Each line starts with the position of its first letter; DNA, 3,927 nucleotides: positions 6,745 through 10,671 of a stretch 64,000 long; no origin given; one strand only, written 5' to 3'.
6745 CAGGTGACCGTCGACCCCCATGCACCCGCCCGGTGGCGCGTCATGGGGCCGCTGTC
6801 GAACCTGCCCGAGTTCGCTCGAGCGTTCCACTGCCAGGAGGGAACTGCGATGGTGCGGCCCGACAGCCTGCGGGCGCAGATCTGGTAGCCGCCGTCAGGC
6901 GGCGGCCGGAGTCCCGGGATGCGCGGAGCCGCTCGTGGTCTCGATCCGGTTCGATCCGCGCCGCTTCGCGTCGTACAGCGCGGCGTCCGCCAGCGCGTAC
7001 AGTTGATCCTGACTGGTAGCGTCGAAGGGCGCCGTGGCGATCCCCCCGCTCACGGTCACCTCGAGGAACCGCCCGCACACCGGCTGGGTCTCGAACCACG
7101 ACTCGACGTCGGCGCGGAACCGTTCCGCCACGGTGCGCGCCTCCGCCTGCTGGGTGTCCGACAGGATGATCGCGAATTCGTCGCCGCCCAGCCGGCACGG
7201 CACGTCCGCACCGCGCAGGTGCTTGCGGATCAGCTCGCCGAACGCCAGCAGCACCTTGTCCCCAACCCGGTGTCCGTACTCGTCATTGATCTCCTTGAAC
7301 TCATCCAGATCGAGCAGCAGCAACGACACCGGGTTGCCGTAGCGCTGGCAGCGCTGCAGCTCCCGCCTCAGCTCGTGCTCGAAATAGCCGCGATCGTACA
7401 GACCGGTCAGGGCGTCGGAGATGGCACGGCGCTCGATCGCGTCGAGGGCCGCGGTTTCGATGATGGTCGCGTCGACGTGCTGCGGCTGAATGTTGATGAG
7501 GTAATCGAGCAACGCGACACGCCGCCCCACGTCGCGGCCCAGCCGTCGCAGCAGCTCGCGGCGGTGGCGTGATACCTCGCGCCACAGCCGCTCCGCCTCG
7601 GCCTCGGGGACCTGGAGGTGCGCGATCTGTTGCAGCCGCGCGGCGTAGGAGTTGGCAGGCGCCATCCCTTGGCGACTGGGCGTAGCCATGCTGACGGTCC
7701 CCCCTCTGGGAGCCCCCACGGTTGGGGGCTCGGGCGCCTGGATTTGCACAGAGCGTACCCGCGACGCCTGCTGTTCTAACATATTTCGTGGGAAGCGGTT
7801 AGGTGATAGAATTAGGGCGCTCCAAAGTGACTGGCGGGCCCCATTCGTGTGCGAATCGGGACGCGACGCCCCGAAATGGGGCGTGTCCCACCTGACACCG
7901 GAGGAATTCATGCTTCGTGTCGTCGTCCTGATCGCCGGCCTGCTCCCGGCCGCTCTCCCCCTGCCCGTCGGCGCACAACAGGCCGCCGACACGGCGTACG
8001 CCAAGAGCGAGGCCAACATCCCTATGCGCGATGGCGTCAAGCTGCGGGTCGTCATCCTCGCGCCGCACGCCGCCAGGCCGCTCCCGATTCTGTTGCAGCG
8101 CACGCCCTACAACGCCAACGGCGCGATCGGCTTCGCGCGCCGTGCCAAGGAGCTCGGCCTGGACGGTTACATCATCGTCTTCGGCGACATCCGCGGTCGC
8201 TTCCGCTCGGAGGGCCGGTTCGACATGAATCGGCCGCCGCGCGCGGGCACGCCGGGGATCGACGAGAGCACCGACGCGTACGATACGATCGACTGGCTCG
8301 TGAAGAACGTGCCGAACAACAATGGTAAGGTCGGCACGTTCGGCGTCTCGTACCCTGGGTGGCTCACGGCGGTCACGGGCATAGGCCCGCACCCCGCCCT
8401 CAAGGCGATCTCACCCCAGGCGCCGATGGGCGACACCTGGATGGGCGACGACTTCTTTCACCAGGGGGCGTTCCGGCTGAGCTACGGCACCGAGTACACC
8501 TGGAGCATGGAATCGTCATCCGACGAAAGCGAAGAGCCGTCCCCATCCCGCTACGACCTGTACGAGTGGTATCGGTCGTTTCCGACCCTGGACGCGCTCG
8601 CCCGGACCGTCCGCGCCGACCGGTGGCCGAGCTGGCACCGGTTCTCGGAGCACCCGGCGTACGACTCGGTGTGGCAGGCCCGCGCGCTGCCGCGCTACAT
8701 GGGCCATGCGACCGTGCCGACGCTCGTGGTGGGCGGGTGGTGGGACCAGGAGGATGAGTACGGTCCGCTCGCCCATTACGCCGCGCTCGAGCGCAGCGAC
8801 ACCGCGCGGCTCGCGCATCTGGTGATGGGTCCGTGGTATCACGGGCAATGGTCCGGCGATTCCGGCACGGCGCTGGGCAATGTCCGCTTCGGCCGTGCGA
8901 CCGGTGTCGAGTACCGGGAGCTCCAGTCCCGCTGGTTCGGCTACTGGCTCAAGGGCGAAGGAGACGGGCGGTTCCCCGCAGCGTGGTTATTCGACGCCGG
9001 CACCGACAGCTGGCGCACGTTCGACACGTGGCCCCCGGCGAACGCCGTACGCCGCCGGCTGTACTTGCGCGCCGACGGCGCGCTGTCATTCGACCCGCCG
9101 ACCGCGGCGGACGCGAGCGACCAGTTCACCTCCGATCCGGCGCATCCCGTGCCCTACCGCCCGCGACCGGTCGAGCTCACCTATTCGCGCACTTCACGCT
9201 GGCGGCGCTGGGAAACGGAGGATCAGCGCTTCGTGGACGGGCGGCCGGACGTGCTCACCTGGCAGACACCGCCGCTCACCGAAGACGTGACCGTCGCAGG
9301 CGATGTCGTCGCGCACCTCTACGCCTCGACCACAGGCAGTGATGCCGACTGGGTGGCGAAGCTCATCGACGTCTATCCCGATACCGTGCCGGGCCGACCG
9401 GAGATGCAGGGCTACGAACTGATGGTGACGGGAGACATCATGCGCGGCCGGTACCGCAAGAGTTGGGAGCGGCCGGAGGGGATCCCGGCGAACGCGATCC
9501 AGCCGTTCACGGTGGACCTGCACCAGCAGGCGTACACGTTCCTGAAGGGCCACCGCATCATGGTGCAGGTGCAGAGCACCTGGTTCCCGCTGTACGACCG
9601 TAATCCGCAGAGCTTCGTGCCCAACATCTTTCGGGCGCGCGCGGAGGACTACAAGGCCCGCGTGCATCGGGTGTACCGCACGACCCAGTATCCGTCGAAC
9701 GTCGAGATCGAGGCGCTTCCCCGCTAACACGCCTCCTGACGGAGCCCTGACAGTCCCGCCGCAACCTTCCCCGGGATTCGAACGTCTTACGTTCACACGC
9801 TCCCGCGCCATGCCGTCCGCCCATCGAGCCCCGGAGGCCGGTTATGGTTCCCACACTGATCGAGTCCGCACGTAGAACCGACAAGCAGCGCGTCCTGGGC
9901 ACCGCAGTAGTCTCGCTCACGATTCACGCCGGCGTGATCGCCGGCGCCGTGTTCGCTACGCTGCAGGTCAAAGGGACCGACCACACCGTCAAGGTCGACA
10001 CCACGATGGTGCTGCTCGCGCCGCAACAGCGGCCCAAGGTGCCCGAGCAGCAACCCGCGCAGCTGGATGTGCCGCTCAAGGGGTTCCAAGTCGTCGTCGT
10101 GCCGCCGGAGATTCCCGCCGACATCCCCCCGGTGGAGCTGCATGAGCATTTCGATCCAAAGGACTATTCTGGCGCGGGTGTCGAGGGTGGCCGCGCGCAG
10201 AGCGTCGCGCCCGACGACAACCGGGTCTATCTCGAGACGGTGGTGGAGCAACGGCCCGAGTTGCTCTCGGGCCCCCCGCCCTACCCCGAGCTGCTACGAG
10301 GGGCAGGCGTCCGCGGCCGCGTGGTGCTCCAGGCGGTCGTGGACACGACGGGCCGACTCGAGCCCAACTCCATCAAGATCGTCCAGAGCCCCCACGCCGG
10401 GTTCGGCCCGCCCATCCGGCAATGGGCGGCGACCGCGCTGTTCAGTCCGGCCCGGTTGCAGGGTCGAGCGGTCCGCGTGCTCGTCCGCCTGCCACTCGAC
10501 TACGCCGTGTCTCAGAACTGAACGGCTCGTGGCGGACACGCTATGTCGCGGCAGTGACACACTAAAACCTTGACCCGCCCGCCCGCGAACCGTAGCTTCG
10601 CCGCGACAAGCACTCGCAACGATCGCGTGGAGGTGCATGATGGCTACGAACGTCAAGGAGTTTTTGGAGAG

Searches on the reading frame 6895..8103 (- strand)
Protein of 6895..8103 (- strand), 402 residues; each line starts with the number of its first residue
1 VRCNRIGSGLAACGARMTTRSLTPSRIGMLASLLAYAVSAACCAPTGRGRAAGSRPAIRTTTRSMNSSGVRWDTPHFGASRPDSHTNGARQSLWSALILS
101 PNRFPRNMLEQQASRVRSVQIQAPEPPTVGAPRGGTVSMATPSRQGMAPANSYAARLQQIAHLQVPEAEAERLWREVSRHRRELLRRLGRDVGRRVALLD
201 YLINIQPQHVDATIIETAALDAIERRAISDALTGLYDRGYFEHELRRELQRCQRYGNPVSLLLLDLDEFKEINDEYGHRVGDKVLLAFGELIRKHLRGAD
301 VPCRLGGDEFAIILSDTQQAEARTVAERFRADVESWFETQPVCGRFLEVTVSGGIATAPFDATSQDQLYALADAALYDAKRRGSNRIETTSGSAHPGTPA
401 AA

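Call 29: search_protein_families(library=pfam, proteins=[window:6895-8103:-], max_evalue=0.01)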
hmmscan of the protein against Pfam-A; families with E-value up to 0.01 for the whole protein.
window:6895-8103:- (402 aa): 1 family
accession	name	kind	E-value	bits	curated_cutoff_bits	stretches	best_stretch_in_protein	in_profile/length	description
PF00990.26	GGDEF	-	4.8e-46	156.9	23.8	1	227-386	1-161/161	Diguanylate cyclase, GGDEF domain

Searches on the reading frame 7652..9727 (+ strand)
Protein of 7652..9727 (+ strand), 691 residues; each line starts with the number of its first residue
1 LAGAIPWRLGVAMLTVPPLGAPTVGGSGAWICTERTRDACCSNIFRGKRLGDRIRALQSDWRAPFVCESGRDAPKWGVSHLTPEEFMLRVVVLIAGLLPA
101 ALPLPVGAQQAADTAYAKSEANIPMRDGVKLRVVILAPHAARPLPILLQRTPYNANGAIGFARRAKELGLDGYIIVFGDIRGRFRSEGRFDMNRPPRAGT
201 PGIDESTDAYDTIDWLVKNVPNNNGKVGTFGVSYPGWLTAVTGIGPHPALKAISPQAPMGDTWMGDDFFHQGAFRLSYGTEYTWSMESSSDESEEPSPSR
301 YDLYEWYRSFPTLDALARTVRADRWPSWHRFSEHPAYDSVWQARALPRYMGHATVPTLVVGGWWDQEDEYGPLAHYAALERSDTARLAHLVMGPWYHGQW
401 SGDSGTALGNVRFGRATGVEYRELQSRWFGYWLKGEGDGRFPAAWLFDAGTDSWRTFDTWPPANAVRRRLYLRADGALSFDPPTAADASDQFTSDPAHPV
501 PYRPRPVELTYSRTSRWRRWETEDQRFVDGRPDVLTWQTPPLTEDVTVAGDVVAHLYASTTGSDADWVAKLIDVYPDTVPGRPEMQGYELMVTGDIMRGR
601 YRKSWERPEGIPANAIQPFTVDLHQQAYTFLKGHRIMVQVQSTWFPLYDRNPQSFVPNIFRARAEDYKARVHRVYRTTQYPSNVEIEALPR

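Call 29: search_protein_families(library=pfam, proteins=[window:7652-9727:+], max_evalue=0.01)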
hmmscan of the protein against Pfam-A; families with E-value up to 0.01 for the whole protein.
window:7652-9727:+ (691 aa): 2 families
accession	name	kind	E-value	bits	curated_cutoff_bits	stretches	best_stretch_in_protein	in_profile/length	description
PF02129.25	Peptidase_S15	-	2.4e-54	185.2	23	1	127-399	1-262/262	X-Pro dipeptidyl-peptidase (S15 family)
PF08530.16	PepX_C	-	6.2e-32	111.7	22.5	1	448-684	13-216/217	X-Pro dipeptidyl-peptidase C-terminal non-catalytic domain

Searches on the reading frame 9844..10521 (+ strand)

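Call 29: search_protein_families(library=pfam, proteins=[window:9844-10521:+], max_evalue=0.01)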
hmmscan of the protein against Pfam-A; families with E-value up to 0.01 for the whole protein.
window:9844-10521:+ (225 aa): 1 family
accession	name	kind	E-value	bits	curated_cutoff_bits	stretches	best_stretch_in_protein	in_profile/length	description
PF03544.19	TonB_C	-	1.5e-06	29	24.6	1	144-220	2-77/79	Gram-negative bacterial TonB protein C-terminal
